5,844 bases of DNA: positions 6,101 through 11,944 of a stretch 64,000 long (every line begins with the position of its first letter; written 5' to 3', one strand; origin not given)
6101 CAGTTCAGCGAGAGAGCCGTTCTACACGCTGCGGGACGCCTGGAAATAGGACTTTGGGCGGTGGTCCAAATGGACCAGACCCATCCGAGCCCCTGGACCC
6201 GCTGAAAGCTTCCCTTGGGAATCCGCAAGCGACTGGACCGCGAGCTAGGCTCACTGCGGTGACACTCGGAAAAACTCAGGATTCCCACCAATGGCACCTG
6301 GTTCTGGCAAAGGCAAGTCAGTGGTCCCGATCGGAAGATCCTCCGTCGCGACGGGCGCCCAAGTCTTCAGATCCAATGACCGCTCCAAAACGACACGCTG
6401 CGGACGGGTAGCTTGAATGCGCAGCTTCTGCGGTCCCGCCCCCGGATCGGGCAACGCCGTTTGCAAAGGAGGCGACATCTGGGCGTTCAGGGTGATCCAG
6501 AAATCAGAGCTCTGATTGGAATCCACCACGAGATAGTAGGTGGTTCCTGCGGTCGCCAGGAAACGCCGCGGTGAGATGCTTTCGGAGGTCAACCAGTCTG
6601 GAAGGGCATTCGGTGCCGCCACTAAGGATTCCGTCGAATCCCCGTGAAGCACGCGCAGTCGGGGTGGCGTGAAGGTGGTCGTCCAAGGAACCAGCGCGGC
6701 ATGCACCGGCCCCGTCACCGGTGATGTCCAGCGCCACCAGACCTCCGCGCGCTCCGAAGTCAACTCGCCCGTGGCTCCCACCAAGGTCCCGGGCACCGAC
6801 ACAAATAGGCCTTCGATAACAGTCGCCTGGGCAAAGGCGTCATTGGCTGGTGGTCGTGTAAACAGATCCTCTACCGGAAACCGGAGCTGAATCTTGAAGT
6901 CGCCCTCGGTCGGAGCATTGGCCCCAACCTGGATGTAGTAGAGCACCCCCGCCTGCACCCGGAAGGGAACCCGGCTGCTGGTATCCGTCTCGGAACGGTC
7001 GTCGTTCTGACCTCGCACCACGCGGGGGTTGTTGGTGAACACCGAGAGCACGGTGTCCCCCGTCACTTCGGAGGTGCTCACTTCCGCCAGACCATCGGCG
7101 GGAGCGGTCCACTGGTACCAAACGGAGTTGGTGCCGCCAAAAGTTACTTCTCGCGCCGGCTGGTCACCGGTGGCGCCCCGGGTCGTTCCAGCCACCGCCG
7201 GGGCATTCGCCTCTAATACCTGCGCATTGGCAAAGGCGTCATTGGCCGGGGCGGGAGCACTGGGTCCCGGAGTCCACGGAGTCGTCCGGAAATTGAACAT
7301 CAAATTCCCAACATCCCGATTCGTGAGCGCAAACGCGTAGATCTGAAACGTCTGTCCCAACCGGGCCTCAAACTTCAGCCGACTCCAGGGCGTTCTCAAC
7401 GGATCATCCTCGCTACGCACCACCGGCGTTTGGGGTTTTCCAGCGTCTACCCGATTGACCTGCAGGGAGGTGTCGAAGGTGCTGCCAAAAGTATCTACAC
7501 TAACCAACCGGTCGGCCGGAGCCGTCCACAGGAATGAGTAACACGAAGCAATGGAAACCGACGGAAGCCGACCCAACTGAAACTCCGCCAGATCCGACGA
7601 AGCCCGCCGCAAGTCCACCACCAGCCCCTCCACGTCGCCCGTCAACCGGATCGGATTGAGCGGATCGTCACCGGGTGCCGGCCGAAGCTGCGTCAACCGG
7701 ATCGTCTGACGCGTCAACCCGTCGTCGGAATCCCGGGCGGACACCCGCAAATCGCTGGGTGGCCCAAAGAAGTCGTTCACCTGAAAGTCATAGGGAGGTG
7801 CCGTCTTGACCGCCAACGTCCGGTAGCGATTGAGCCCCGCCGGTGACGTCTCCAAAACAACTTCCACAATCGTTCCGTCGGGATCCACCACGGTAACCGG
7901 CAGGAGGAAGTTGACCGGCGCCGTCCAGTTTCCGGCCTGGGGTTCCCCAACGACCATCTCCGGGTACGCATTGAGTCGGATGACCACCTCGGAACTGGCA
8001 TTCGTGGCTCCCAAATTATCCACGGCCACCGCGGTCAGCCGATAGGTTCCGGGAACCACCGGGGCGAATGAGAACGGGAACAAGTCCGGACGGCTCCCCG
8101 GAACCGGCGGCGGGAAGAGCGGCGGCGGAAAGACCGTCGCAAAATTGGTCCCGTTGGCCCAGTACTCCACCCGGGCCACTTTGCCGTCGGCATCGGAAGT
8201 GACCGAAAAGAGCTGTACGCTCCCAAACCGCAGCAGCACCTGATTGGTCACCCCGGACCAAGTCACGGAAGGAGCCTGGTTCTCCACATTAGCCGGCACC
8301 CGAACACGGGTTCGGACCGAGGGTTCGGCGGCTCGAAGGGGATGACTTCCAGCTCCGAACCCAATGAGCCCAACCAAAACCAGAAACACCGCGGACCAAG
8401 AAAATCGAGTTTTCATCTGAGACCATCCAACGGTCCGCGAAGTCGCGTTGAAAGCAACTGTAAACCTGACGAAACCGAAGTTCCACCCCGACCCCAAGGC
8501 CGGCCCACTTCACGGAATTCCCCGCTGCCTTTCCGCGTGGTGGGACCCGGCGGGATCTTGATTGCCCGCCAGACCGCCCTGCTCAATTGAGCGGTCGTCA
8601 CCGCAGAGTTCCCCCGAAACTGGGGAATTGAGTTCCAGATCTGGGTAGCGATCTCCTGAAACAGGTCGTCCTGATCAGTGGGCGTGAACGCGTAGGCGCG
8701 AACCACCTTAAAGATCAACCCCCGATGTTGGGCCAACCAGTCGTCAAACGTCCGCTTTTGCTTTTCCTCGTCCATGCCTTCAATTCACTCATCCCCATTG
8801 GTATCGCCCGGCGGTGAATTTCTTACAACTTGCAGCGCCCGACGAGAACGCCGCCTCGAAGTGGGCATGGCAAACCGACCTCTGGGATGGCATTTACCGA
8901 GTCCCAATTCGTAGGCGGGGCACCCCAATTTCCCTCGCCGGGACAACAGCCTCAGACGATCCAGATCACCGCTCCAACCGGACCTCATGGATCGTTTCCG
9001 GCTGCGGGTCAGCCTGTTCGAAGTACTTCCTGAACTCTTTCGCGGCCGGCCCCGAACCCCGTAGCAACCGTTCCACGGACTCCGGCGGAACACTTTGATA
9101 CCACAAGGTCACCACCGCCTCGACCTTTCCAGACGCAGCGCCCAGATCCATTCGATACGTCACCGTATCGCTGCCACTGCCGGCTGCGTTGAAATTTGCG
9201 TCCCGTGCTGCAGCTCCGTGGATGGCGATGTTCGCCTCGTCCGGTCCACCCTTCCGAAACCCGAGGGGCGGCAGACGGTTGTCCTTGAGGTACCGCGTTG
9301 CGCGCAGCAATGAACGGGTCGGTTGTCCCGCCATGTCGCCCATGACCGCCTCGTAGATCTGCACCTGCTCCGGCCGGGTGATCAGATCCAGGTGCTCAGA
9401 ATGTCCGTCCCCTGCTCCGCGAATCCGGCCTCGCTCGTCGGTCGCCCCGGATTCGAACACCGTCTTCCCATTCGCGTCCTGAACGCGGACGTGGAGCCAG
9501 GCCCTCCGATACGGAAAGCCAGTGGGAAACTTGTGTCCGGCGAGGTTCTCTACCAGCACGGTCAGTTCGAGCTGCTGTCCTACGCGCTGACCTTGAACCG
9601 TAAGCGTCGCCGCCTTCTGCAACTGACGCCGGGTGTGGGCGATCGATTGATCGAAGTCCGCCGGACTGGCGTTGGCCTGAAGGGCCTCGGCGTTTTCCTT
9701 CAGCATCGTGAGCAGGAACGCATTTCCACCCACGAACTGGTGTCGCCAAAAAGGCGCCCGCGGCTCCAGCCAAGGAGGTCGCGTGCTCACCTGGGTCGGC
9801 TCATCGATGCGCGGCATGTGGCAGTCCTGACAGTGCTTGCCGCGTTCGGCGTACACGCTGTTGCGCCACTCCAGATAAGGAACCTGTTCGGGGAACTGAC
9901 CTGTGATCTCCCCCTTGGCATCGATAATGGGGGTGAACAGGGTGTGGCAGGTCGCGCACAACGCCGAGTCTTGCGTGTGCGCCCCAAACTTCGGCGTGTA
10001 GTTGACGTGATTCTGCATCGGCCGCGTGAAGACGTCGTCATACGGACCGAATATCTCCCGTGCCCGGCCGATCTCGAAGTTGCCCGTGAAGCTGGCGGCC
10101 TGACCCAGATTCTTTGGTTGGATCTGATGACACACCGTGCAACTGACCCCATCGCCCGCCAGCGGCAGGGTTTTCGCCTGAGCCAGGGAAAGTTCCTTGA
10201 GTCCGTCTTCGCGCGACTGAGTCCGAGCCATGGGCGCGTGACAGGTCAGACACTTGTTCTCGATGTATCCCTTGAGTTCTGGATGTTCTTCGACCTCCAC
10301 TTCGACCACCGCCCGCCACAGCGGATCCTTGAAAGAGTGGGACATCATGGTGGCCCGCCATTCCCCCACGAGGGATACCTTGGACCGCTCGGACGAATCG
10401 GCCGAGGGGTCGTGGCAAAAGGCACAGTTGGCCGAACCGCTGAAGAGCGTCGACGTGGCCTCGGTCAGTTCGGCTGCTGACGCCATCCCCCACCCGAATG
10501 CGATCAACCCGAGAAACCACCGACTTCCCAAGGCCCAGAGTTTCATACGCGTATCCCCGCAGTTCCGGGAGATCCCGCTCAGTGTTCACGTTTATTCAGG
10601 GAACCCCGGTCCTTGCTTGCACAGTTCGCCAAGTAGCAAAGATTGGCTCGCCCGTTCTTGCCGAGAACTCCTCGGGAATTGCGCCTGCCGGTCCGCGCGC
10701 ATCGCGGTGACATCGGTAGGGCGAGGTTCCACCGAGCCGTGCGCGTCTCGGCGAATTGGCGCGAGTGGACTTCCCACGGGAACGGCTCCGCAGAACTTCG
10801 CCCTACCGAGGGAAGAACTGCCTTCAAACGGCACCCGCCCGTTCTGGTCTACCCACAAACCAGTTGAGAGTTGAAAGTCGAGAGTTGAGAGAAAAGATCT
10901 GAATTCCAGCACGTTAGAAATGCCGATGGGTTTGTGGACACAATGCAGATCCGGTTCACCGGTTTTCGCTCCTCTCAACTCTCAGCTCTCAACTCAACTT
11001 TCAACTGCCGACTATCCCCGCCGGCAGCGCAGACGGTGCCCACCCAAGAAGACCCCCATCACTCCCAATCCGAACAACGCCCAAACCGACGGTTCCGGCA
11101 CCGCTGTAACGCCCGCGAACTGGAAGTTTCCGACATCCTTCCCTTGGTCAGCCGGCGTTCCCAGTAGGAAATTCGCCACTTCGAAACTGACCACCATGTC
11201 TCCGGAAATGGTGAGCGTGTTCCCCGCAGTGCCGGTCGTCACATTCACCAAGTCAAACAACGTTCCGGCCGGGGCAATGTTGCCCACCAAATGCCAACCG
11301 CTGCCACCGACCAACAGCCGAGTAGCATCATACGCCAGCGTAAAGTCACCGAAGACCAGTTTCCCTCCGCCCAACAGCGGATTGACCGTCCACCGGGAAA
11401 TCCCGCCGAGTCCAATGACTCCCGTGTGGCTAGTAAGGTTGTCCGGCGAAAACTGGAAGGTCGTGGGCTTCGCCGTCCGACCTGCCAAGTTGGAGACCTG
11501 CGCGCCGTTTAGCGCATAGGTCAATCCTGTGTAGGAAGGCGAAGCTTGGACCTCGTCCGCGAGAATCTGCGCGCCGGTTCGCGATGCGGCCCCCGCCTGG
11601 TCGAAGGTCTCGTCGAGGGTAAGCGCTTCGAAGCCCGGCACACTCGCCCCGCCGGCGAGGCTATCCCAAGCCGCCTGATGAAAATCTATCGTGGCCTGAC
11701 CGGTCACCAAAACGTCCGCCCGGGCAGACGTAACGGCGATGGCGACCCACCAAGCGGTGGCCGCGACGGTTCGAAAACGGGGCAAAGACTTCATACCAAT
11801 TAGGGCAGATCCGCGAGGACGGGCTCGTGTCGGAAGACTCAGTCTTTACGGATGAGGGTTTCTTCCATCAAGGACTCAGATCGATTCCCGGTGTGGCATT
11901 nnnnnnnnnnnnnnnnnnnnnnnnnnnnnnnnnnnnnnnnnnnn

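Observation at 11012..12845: Divergent paralog pair with swapped C-terminal ends: PEP-CTERM versus the FRL-type module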

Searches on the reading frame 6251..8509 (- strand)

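Call 8: search_protein_families(library=pfam, proteins=[window:6251-8509:-], max_evalue=0.01)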
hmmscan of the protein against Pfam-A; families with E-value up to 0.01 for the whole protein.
window:6251-8509:- (752 aa): 1 family
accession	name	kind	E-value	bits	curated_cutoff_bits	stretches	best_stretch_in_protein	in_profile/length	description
PF04151.21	PPC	-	8.6e-05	23.8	25.9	1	463-528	3-68/70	Bacterial pre-peptidase C-terminal domain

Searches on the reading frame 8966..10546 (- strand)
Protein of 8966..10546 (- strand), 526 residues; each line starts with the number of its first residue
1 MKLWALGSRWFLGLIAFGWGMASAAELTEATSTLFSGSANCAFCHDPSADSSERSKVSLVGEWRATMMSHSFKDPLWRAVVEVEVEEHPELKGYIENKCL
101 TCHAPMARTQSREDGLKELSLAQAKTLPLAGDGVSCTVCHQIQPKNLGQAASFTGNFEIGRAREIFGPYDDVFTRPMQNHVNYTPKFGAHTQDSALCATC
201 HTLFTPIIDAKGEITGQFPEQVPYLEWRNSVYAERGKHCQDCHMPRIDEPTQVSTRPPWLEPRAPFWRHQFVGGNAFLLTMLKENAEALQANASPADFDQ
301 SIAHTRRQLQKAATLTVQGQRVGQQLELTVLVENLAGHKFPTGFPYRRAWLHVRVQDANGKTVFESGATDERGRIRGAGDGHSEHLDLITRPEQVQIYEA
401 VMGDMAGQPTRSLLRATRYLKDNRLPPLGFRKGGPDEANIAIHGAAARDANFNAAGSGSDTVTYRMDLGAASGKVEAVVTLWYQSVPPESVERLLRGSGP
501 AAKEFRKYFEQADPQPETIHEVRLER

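Call 4: search_protein_families(library=pfam, proteins=[window:8966-10546:-], max_evalue=0.1)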
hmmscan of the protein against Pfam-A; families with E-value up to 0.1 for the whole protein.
window:8966-10546:- (526 aa): 7 families
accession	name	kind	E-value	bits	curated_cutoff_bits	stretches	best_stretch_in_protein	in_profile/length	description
PF22113.1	Mtrc-MtrF_II-IV_dom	-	1.7e-07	31.3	30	2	38-149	28-132/176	Outer membrane cytochrome MtrC/MtrF-like, domains II/IV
PF14522.11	Cytochrome_C7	-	4.1e-06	27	24.8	0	95-202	12-67/67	Cytochrome c7 and related cytochrome c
PF02335.20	Cytochrom_C552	-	1.1e-05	25.1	24.1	1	225-253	233-261/438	Cytochrome c552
PF13435.11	Cytochrome_C554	-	1.8e-05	26.1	20.8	1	41-140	2-83/84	Cytochrome c554 and c-prime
PF14537.11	Cytochrom_c3_2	-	0.00029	21.7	25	1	94-142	24-66/79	Cytochrome c3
PF09699.15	Paired_CXXCH_1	-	0.0004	20.5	20.6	0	96-109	6-19/41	Doubled CXXCH motif (Paired_CXXCH_1)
PF13442.11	Cytochrome_CBB3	-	0.0085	16.8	27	0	39-49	12-22/68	Cytochrome C oxidase, cbb3-type, subunit III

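Call 5: search_protein_families(library=ncbifam, proteins=[window:8966-10546:-], max_evalue=0.1)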
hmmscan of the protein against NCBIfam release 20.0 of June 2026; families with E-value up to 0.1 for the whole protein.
window:8966-10546:- (526 aa): 5 families
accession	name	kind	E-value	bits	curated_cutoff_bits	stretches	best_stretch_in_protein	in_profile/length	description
NF040886.1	cyt_C_like_Sec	equivalog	5.7e-09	35.1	250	2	38-245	45-252/423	multiheme c-type cytochrome (seleno)protein ExtKL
TIGR03153.1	cytochr_NrfH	equivalog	2.2e-05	24.5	134.2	1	36-141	50-134/138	cytochrome c nitrite reductase small subunit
TIGR03507.1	decahem_SO1788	subfamily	0.00046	18.8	209.3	1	39-202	511-661/672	OmcA/MtrC family decaheme c-type cytochrome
NF033196.2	c_type_nonphoto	exception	0.0033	17.5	70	0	133-202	27-92/98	c-type cytochrome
TIGR03508.1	decahem_SO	subfamily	0.095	12.1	192.2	0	94-202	32-125/258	DmsE family decaheme c-type cytochrome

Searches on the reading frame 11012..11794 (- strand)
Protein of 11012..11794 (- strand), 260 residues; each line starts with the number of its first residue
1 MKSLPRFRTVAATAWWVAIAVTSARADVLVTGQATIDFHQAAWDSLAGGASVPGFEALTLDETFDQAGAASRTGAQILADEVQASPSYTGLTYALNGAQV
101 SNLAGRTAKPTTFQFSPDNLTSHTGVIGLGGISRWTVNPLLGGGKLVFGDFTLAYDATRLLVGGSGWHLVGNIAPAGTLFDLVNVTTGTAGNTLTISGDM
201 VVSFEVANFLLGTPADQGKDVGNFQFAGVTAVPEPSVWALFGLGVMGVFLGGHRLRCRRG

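Call 4: search_protein_families(library=pfam, proteins=[window:11012-11794:-], max_evalue=0.1)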
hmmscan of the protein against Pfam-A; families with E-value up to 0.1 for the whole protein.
window:11012-11794:- (260 aa): 1 family
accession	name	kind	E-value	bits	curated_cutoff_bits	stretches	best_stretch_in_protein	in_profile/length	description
PF07589.16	PEP-CTERM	-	1.8e-05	25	20.7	1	231-250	1-19/24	PEP-CTERM motif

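Call 5: search_protein_families(library=ncbifam, proteins=[window:11012-11794:-], max_evalue=0.1)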
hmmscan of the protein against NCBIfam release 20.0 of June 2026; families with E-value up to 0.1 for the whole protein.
window:11012-11794:- (260 aa): 11 families
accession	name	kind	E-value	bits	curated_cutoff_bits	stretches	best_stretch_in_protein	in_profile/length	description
NF038129.1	PEP_NF038129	equivalog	6.9e-05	22.8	65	1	189-250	133-189/194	NF038129 family PEP-CTERM protein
NF038120.1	PEP_CTERM_QFxxD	subfamily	0.0013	18.6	80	1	229-249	190-210/215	NF038120 family PEP-CTERM protein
TIGR02595.1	PEP_CTERM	domain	0.0025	18.5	16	1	232-249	1-18/24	PEP-CTERM sorting domain-containing protein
NF041538.1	PEP_EDSA_1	subfamily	0.0059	16.3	100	1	224-251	275-303/307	EDSAP-1 family PEP-CTERM protein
NF033947.0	PEP-cistern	hypoth_equivalog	0.0088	15.8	60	1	223-250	164-191/195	cistern family PEP-CTERM protein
NF038126.1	PEP_CTERM_FxDxF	subfamily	0.012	15.8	50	1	112-248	50-160/165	FxDxF family PEP-CTERM protein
NF038125.1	PEP_CTERM_THxN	subfamily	0.013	15.1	85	1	229-250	217-241/246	THxN family PEP-CTERM protein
NF038124.1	PEP_CTERM_TLD_A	exception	0.015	14.8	100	1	217-249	196-230/235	PEP_CTERM-anchored TLD domain-containing protein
NF035944.1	PEPxxWA-CTERM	domain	0.031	14.2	35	1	232-248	1-19/24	PEPxxWA-CTERM sorting domain-containing protein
NF038118.1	PEP_CTERM_CCXG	equivalog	0.044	13.4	90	0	230-250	174-194/199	CCXG family PEP-CTERM protein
NF033554.9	floc_PepA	equivalog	0.048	13.5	80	0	114-252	141-257/261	flocculation-associated PEP-CTERM protein PepA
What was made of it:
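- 11012..11794 (-): Paralog A, 260 aa. Signal peptide 11717-11794, body 11111-11716, linker plus PEP-CTERM 11015-11110, stop 11012-11014. PEP-CTERM passes Pfam PF07589 and TIGR02595 above their cutoffs (calls 4, 5).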
